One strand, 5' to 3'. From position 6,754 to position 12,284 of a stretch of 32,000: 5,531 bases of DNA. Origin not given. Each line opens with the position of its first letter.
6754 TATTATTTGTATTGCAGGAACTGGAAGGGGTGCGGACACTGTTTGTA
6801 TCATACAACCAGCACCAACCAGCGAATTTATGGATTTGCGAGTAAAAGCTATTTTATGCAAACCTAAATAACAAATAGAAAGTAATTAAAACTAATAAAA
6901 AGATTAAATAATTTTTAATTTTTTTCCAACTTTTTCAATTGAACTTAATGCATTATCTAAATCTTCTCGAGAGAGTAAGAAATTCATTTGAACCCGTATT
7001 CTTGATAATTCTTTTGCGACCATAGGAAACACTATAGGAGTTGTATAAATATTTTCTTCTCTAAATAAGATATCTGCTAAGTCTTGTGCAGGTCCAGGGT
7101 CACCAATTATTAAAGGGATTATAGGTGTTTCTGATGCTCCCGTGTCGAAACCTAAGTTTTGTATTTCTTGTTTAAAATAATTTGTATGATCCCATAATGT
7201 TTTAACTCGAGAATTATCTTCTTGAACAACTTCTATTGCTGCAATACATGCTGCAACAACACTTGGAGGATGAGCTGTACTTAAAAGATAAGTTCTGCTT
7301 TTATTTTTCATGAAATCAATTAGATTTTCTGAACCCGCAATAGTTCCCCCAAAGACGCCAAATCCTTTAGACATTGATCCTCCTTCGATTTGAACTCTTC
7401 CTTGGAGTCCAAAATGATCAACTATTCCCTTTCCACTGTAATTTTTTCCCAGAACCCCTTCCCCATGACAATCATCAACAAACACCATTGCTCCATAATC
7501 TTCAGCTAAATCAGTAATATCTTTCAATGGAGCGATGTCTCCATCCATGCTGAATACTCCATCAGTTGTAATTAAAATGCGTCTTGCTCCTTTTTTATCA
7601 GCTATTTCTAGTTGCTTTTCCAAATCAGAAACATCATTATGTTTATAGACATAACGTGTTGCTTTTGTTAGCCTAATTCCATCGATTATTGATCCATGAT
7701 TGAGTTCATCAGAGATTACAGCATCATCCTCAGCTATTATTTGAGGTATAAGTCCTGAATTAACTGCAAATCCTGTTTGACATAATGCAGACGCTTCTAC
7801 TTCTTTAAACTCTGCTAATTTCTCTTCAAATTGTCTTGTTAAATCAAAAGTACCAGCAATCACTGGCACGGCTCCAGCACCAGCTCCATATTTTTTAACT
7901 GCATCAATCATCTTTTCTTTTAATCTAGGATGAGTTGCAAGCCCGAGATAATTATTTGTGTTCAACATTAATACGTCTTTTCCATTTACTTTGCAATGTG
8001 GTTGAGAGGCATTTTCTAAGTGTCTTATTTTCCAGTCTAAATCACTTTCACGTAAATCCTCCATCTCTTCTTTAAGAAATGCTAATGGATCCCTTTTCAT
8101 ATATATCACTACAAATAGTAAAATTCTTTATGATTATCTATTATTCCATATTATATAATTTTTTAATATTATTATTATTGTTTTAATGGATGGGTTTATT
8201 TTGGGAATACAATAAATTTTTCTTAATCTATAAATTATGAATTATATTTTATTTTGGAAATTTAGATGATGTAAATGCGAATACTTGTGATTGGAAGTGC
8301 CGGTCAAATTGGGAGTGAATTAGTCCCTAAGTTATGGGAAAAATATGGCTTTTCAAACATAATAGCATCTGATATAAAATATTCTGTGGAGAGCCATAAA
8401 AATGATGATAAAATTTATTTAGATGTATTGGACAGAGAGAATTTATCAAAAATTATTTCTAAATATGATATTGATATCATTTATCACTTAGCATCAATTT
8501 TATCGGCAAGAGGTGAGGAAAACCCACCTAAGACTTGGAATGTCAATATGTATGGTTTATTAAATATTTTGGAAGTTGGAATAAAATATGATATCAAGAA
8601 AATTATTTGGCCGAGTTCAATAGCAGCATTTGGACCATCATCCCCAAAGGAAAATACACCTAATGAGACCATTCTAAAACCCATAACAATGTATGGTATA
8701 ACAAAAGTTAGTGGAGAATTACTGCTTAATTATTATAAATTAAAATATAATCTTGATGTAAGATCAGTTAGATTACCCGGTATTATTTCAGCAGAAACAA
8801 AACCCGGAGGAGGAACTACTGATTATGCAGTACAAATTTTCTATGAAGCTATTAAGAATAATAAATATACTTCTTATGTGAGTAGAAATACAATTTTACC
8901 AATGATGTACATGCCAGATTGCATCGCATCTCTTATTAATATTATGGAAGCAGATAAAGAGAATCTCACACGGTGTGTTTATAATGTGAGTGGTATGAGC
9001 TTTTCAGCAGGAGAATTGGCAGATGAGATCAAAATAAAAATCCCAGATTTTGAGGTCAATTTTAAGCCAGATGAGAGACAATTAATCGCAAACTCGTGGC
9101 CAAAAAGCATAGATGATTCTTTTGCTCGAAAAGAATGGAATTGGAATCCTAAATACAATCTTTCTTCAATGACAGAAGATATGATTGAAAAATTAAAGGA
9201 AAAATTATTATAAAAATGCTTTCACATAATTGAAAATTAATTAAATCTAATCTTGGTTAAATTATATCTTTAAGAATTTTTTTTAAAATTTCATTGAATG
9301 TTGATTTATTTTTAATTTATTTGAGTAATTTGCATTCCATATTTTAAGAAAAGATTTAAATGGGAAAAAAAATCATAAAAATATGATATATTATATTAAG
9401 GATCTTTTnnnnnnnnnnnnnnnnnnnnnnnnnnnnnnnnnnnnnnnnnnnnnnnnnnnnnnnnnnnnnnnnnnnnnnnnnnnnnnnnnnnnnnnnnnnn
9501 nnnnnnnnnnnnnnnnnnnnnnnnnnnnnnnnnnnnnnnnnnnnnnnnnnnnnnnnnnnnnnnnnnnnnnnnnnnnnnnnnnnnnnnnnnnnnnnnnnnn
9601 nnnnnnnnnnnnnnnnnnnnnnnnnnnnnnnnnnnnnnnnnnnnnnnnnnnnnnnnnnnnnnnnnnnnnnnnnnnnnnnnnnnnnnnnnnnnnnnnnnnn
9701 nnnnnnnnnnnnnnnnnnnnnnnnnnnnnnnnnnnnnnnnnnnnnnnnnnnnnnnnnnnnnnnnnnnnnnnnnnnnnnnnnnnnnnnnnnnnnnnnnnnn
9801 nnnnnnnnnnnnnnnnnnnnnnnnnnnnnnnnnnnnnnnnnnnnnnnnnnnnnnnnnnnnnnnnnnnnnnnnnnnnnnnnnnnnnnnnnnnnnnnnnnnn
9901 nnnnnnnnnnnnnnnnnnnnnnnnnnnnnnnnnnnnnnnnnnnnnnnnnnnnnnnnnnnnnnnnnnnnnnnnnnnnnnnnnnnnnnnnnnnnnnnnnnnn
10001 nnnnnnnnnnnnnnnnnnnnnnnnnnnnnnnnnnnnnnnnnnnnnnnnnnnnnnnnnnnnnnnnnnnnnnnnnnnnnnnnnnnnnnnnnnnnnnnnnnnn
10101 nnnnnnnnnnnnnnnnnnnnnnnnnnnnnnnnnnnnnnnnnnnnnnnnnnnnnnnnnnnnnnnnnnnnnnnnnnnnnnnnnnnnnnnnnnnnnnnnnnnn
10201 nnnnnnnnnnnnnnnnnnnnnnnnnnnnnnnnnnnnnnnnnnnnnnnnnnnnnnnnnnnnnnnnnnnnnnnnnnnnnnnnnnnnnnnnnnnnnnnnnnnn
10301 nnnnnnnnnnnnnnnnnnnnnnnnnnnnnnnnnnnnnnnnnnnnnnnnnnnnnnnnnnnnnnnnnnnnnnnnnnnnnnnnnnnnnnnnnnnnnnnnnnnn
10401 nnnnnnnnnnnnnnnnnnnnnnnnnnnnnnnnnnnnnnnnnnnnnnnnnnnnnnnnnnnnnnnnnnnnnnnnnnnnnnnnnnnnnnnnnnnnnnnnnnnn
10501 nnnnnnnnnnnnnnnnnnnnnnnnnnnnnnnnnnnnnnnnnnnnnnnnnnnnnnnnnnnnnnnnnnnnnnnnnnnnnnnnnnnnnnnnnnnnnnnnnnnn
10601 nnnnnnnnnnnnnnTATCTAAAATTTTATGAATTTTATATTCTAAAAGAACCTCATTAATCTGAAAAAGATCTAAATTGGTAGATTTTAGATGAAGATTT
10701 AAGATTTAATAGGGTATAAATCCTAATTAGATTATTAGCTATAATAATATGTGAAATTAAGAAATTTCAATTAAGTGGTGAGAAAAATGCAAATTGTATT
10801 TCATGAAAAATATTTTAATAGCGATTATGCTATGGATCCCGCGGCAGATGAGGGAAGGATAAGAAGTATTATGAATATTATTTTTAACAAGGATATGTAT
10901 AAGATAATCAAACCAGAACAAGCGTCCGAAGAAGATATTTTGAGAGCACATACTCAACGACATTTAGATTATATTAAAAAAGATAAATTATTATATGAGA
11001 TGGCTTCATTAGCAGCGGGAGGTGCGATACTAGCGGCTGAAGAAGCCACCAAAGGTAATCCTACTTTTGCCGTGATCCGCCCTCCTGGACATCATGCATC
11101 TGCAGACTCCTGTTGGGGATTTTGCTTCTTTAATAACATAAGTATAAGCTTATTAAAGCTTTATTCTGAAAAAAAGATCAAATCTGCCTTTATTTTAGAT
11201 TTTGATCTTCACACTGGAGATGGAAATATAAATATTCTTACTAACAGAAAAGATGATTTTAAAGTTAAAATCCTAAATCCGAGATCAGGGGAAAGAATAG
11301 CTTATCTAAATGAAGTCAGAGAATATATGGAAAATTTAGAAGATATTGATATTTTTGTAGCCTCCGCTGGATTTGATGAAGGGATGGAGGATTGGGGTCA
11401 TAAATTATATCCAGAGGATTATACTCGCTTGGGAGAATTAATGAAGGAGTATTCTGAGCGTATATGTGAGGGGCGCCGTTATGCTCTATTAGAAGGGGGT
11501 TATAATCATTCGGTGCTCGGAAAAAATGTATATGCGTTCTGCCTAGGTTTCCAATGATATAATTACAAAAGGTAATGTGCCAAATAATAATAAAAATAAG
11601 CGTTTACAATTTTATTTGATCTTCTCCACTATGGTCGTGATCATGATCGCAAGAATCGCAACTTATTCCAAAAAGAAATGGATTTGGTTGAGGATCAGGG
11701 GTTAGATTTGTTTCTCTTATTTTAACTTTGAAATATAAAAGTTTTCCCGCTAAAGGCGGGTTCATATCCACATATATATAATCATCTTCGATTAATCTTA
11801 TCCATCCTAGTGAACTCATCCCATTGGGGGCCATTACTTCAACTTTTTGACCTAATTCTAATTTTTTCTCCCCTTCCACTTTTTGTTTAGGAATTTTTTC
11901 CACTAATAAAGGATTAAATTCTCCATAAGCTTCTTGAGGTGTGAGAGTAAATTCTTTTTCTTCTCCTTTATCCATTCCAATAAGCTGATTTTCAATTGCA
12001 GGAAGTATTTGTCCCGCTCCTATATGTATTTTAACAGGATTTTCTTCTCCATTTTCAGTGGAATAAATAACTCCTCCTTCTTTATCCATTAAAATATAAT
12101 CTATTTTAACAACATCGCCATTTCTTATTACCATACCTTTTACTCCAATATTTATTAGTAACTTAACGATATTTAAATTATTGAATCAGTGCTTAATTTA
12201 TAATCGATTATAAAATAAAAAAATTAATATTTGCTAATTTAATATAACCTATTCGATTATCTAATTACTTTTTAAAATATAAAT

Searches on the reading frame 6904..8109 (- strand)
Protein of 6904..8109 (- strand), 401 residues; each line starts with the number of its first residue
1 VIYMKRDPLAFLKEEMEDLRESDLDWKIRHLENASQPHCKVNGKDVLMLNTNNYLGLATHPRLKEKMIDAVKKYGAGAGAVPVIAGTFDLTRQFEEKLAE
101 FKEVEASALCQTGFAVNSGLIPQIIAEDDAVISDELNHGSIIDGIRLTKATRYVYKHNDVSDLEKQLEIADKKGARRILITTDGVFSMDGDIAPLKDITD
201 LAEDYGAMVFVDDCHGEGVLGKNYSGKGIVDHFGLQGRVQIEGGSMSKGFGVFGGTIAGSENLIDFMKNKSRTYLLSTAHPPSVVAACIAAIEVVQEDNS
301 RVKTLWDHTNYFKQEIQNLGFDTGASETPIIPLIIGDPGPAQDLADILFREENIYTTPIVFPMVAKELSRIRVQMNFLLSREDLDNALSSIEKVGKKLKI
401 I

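Call 41: search_protein_families(library=pfam, proteins=[window:6904-8109:-], max_evalue=0.001)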
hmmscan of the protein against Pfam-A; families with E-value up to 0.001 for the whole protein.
window:6904-8109:- (401 aa): 1 family
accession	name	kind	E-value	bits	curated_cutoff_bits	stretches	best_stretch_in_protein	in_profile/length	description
PF00155.27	Aminotran_1_2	-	7.7e-54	183.7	19.7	1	44-391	1-361/361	Aminotransferase class I and II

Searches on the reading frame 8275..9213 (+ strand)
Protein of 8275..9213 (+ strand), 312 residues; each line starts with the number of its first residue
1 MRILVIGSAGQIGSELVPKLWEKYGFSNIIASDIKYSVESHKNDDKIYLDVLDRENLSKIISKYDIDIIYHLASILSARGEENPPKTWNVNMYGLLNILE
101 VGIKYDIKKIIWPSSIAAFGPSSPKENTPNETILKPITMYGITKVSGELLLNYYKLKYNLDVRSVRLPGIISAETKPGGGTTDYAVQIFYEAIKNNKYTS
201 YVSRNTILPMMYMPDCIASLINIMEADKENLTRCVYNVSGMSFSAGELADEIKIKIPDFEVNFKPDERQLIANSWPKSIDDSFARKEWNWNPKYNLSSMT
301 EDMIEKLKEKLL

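Call 41: search_protein_families(library=pfam, proteins=[window:8275-9213:+], max_evalue=0.001)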
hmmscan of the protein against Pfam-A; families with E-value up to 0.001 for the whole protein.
window:8275-9213:+ (312 aa): 7 families
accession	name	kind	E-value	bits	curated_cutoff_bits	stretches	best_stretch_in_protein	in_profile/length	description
PF01370.27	Epimerase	-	8.2e-29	101.1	20.9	1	3-238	1-239/240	NAD dependent epimerase/dehydratase family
PF16363.11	GDP_Man_Dehyd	-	1e-23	84.8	27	1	4-303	1-332/332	GDP-mannose 4,6 dehydratase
PF01073.25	3Beta_HSD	-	5.7e-13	49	22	1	4-131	1-134/280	3-beta hydroxysteroid dehydrogenase/isomerase family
PF04321.23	RmlD_sub_bind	-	1.6e-11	44.2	27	1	1-155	1-140/287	RmlD substrate binding domain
PF02719.21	Polysacc_synt_2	-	5.8e-10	39.3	20.2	1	3-121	1-134/293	Polysaccharide biosynthesis protein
PF07993.18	NAD_binding_4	-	3.8e-06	26.7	20.1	1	55-205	80-242/258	Male sterility protein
PF13460.12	NAD_binding_10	-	0.00013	22.4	27.2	1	7-138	1-121/184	NAD(P)H-binding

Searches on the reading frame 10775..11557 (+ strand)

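Call 41: search_protein_families(library=pfam, proteins=[window:10775-11557:+], max_evalue=0.001)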
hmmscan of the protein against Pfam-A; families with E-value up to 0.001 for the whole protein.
window:10775-11557:+ (260 aa): 1 family
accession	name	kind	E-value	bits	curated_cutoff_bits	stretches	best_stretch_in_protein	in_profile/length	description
PF00850.24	Hist_deacetyl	-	5.1e-37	128.2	27.9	2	26-160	5-166/298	Histone deacetylase domain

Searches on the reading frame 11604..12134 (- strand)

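Call 41: search_protein_families(library=pfam, proteins=[window:11604-12134:-], max_evalue=0.001)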
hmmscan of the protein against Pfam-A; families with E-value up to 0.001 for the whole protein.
window:11604-12134:- (176 aa): 1 family
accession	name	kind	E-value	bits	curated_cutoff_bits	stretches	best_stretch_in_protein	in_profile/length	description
PF00254.34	FKBP_C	-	1.6e-13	51.2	21.1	1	4-75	6-76/94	FKBP-type peptidyl-prolyl cis-trans isomerase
